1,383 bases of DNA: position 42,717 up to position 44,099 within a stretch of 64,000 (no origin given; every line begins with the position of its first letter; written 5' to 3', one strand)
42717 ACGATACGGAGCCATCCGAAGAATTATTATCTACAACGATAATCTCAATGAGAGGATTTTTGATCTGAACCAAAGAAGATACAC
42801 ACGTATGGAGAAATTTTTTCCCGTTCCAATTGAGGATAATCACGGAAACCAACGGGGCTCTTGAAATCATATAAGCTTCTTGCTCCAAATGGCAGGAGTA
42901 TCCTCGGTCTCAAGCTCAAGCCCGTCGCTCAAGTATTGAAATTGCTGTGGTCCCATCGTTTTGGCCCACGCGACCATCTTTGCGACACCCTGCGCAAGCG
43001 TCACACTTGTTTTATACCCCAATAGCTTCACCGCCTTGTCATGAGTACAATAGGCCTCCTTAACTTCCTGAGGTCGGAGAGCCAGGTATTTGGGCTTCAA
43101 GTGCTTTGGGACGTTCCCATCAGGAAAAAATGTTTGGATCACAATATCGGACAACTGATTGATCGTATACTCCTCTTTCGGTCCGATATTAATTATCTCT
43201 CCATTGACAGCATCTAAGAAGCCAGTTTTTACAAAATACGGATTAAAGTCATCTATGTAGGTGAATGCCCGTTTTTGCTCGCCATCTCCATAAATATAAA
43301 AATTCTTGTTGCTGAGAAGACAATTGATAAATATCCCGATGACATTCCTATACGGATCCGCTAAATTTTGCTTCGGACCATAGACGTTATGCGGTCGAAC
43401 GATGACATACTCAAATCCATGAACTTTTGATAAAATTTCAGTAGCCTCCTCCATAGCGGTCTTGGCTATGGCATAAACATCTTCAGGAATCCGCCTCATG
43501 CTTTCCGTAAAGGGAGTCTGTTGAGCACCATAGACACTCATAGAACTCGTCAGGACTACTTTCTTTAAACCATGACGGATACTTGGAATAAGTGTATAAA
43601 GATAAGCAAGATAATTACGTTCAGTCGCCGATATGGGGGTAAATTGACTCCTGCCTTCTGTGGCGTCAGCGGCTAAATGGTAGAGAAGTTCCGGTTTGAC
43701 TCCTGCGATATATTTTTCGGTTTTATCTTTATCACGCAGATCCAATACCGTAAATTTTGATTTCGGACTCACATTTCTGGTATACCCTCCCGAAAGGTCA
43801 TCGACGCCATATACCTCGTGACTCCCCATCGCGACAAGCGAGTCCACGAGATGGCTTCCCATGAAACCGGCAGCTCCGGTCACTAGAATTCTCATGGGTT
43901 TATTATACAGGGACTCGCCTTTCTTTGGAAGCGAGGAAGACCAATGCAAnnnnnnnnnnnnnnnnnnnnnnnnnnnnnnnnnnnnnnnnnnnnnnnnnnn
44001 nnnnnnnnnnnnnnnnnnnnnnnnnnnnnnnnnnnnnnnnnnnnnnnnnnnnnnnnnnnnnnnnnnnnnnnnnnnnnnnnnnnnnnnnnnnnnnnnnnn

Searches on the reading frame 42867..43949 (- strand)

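Call 36: search_protein_families(library=pfam, proteins=[window:42867-43949:-], max_evalue=0.0001)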
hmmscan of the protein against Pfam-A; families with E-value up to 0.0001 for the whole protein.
window:42867-43949:- (360 aa): 7 families
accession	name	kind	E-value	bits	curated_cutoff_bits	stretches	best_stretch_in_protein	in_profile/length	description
PF01370.27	Epimerase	-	4.3e-46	157.7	20.9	1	21-256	1-240/240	NAD dependent epimerase/dehydratase family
PF16363.11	GDP_Man_Dehyd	-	8.1e-38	131.1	27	1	22-325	1-332/332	GDP-mannose 4,6 dehydratase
PF01073.25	3Beta_HSD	-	2.1e-11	43.8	22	1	22-233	1-219/280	3-beta hydroxysteroid dehydrogenase/isomerase family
PF04321.23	RmlD_sub_bind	-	6.2e-10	39.1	27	1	19-194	1-156/287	RmlD substrate binding domain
PF13460.12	NAD_binding_10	-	6e-09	36.5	27.2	1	25-189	1-146/184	NAD(P)H-binding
PF02719.21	Polysacc_synt_2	-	2e-06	27.6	20.2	1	21-137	1-129/293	Polysaccharide biosynthesis protein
PF07993.18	NAD_binding_4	-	1.9e-05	24.4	20.1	0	23-43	1-21/258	Male sterility protein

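Call 38: search_protein_families(library=ncbifam, proteins=[window:42867-43949:-], max_evalue=1e-10)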
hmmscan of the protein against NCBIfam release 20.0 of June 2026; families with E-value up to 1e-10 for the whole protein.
window:42867-43949:- (360 aa): 13 families
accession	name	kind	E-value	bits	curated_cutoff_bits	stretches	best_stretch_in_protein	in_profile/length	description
TIGR04180.1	EDH_00030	hypoth_equivalog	4.8e-31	107.9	475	1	21-315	1-295/297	NAD-dependent 4,6-dehydratase LegB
TIGR01181.1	dTDP_gluc_dehyt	equivalog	1.5e-27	96.5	365.1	1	20-329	1-311/321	dTDP-glucose 4,6-dehydratase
TIGR01179.1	galE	equivalog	2.5e-26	92.3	262.3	1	20-331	1-327/332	UDP-glucose 4-epimerase GalE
TIGR02197.1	heptose_epim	equivalog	4e-25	88.6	274.6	1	21-330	1-314/316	ADP-glyceromanno-heptose 6-epimerase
NF011728.1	PRK15181.1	equivalog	1.7e-22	79.9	760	1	16-328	13-336/348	Vi polysaccharide biosynthesis UDP-N-acetylglucosaminuronic acid C-4 epimerase TviC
NF007490.0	PRK10084.1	subfamily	1.5e-18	66.9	649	0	146-329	154-334/361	dTDP-glucose 4,6-dehydratase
NF007582.0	PRK10217.1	equivalog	1.5e-16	60.5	698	1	20-328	3-330/355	dTDP-glucose 4,6-dehydratase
NF005998.1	PRK08125.1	equivalog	3.4e-16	58.8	777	1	12-297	309-606/649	bifunctional UDP-4-amino-4-deoxy-L-arabinose formyltransferase/UDP-glucuronic acid oxidase ArnA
NF008872.0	PRK11908.1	equivalog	4.5e-16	58.8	294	1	19-274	2-271/349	bifunctional UDP-4-keto-pentose/UDP-xylose synthase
NF047922.1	GDPFucSynFcl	equivalog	4.6e-15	55.8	500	1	66-328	34-300/308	GDP-L-fucose synthase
TIGR03466.1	HpnA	hypoth_equivalog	5.3e-15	55.1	367.65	1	19-204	1-185/327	hopanoid-associated sugar epimerase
TIGR02622.1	CDP_4_6_dhtase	equivalog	6.2e-15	55.2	278.45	1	19-332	5-333/352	CDP-glucose 4,6-dehydratase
NF008360.0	PRK11150.1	equivalog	5.4e-14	52.1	452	1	21-329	2-306/310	ADP-glyceromanno-heptose 6-epimerase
